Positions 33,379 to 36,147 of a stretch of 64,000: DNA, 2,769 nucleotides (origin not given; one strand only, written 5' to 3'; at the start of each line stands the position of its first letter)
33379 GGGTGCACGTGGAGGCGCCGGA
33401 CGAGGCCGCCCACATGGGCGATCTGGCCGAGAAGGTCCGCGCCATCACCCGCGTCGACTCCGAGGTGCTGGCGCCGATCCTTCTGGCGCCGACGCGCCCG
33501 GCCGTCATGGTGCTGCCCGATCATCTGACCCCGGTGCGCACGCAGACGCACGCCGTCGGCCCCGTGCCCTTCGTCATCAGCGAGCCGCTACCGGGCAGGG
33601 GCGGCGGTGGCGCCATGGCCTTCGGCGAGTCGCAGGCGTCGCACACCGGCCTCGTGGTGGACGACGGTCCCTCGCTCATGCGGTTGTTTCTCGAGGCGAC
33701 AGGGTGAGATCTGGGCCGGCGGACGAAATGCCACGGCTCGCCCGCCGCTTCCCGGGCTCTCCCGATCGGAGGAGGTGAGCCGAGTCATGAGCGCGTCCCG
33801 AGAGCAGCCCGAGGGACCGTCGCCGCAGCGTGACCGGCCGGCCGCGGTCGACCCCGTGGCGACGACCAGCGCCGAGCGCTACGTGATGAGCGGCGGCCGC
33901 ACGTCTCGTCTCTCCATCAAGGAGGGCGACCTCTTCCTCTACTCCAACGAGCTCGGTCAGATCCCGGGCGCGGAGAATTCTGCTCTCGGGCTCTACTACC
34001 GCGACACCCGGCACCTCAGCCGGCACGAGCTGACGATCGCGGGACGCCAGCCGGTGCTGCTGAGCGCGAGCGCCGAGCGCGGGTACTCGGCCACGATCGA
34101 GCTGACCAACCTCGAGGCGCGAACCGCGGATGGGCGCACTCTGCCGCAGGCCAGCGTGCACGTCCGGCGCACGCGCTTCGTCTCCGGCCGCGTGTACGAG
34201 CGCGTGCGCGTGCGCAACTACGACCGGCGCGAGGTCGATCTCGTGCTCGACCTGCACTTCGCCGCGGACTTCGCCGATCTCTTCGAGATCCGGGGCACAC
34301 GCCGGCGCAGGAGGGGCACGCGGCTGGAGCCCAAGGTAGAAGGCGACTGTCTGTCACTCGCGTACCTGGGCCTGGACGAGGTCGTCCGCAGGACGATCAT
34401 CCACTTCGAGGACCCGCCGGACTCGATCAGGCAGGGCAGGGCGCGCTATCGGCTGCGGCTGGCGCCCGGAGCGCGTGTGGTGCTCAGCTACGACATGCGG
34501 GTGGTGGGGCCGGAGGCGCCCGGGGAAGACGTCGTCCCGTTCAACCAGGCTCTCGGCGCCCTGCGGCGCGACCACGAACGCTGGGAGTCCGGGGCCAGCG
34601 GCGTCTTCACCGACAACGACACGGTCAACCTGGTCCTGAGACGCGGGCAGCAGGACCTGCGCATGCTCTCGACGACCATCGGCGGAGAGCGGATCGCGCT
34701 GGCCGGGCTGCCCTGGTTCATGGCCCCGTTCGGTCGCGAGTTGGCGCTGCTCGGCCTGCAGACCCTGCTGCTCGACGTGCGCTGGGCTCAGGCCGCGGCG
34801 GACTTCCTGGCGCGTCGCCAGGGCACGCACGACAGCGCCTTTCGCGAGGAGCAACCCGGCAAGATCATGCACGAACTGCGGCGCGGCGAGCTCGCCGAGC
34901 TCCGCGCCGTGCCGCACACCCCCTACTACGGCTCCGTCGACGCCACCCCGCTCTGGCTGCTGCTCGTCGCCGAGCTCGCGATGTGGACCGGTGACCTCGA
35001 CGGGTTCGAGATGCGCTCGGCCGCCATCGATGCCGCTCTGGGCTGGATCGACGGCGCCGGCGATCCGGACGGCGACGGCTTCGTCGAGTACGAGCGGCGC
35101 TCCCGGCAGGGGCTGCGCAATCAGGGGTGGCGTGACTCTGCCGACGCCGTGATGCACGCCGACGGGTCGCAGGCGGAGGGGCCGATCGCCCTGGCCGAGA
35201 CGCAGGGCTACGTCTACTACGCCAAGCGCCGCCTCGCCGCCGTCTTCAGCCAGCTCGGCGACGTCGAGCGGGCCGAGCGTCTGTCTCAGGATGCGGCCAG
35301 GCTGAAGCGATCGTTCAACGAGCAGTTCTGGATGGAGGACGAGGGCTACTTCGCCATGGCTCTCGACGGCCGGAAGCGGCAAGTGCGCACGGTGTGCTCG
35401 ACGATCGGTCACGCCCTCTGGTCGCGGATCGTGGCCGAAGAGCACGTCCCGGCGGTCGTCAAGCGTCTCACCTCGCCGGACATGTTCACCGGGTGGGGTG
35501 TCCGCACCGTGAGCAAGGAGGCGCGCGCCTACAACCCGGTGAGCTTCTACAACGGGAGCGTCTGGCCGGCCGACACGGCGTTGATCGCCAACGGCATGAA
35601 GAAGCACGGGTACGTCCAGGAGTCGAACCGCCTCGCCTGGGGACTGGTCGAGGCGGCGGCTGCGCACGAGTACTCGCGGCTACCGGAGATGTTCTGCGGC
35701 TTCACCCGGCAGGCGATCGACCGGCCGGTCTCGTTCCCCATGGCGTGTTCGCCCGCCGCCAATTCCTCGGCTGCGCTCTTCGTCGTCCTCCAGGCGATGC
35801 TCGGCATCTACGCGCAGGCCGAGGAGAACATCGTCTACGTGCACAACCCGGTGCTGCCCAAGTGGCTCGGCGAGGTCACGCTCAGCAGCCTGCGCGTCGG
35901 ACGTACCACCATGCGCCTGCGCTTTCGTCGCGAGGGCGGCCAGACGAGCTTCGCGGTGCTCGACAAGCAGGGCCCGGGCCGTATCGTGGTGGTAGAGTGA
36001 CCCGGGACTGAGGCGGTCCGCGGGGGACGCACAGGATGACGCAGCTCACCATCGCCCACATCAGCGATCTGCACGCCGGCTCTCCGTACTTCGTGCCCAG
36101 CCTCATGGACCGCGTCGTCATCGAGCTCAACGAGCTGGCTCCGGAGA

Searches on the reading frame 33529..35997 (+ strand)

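Call 55: search_protein_families(library=pfam, proteins=[window:33529-35997:+], max_evalue=0.0001)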
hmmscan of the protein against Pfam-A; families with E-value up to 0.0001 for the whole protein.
window:33529-35997:+ (823 aa): 4 families
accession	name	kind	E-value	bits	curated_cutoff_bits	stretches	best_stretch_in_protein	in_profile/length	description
PF14742.11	GDE_N_bis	-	1.8e-63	214.2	22.1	1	130-321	1-193/194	N-terminal domain of (some) glycogen debranching enzymes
PF22422.2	MGH1-like_GH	-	5.1e-17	62.9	27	1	416-726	20-344/356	Mannosylglycerate hydrolase MGH1-like glycoside hydrolase domain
PF06202.20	GDE_C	-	3.2e-05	23.5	21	0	557-683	164-288/367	Amylo-alpha-1,6-glucosidase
PF01204.24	Trehalase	-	9.8e-05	21.8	21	0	562-710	313-462/512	Trehalase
